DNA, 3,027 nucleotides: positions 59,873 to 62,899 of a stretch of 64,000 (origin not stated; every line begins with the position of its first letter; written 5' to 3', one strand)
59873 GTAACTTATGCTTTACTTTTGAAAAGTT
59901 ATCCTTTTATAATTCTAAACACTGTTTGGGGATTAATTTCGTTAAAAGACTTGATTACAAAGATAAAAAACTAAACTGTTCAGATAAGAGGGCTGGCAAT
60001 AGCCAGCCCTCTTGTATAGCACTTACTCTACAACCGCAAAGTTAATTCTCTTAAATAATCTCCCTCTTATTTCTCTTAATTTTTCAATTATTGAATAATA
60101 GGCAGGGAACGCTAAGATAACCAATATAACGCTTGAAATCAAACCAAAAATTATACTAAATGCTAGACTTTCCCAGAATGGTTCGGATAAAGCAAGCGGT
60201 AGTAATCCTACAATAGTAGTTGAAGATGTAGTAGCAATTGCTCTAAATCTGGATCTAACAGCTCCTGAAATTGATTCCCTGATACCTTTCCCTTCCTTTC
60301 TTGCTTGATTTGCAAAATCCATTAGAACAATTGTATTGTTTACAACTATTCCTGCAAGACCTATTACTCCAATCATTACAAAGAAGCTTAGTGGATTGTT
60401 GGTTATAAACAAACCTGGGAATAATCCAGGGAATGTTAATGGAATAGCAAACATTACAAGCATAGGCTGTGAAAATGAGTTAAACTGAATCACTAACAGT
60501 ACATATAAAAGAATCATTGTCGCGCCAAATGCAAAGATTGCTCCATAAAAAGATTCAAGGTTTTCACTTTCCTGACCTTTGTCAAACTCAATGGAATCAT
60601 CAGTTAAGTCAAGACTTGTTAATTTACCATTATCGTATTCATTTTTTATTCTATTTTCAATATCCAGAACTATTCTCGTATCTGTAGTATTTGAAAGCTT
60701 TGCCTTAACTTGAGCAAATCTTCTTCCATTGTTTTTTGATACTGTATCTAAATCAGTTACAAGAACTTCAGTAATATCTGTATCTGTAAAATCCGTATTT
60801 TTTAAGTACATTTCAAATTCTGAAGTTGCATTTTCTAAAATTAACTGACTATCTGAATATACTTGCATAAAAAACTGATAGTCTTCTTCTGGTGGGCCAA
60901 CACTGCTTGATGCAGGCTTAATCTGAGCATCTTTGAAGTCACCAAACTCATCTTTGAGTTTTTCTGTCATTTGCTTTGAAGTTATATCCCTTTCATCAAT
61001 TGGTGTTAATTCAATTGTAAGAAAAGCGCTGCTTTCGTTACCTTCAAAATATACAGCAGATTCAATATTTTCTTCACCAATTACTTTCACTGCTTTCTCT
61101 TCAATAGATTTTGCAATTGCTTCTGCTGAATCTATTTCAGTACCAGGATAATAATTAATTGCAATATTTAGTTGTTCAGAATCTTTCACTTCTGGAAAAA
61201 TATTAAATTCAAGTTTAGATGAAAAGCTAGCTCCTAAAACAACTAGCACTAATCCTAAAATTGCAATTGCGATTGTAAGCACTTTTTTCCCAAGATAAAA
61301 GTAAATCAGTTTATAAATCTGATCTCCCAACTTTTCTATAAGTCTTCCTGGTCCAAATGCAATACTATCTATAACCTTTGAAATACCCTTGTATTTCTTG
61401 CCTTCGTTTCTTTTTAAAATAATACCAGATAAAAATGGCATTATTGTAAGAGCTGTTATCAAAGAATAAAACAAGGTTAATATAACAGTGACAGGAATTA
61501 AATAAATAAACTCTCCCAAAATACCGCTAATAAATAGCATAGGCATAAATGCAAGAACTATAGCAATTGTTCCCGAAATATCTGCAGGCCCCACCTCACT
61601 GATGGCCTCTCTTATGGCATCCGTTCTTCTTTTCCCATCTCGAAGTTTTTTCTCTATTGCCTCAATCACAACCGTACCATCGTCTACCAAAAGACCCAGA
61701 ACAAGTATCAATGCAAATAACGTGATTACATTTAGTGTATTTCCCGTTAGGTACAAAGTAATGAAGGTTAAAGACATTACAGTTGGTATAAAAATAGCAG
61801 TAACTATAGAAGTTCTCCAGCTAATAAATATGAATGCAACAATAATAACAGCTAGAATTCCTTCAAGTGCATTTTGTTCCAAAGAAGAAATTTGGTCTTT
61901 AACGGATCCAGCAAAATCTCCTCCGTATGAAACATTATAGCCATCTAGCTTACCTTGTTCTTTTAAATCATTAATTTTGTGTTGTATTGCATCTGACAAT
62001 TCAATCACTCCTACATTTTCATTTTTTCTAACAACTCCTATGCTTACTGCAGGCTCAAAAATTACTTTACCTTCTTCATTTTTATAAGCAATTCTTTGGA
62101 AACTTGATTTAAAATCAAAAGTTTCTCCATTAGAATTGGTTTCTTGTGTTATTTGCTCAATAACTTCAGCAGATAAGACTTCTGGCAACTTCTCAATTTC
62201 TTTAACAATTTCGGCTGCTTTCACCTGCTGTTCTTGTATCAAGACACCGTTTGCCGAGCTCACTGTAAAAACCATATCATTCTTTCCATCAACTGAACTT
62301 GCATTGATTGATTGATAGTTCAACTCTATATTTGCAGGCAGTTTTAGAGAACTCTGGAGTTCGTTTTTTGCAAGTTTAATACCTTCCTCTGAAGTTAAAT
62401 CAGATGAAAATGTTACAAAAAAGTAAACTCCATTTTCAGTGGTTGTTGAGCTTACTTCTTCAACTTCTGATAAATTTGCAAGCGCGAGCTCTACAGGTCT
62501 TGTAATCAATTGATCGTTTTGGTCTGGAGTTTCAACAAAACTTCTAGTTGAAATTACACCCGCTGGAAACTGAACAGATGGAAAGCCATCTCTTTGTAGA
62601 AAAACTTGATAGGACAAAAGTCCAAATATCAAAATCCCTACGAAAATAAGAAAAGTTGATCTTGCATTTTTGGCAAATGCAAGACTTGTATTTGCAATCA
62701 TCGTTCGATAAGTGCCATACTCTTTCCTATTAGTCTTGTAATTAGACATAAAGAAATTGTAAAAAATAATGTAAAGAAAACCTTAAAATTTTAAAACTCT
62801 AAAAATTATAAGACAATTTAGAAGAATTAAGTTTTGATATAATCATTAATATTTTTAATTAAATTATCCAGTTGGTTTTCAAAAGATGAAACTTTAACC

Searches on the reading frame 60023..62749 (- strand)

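Call 6: search_protein_families(library=ncbifam, proteins=[window:60023-62749:-], max_evalue=0.00001)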
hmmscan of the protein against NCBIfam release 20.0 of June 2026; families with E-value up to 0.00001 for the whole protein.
window:60023-62749:- (908 aa): 14 families
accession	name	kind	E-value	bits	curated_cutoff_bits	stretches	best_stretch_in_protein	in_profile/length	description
NF033617.1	RND_permease_2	subfamily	2.4e-79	267.4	1250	3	232-700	276-742/1009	multidrug efflux RND transporter permease subunit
NF000282.2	RND_permease_1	subfamily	3.3e-68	230.6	1250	2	166-603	214-653/1029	multidrug efflux RND transporter permease subunit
NF007905.0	PRK10614.1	equivalog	1.4e-52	178.6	1774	2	232-603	278-635/1025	multidrug efflux RND transporter permease subunit MdtC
TIGR00915.1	2A0602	subfamily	5.7e-52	176.8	940.35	2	232-613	284-666/1050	efflux RND transporter permease subunit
NF007798.0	PRK10503.1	equivalog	5.7e-47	159.9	1584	2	233-607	288-653/1040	MdtB/MuxB family multidrug efflux RND transporter permease subunit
NF000037.1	RND_perm_OqxB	exception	1.4e-45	155.5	2200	2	233-570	288-620/1050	multidrug efflux RND transporter permease subunit OqxB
TIGR00914.1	2A0601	subfamily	2.2e-44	151.5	701.45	2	250-556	304-600/1051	CusA/CzcA family heavy metal efflux RND transporter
NF007133.0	PRK09579.1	equivalog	5.8e-42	143.3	1763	2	175-609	218-639/1017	multidrug efflux RND transporter permease subunit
NF007842.1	PRK10555.1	equivalog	3.9e-33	114.4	1854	2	252-450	303-502/1036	multidrug efflux RND transporter permease AcrD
NF007131.0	PRK09577.1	equivalog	1e-31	109.5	1768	2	271-451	322-502/1045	multidrug efflux RND transporter permease subunit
NF011706.2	PRK15127.1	equivalog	3.1e-28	98.2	2150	2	193-447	242-499/1049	multidrug efflux RND transporter permease subunit AcrB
TIGR00921.1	2A067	subfamily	1.6e-12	46.3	351.9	1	688-893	150-351/733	hydrophobe/amphiphile efflux-3 (HAE3) family transporter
TIGR00916.1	2A0604s01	subfamily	9.5e-08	31.9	148.6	1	300-429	98-230/231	SecD/SecF family protein translocase subunit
TIGR00966.2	transloc_SecF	equivalog_domain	4.8e-07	29.5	160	0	679-874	80-265/279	protein translocase subunit SecF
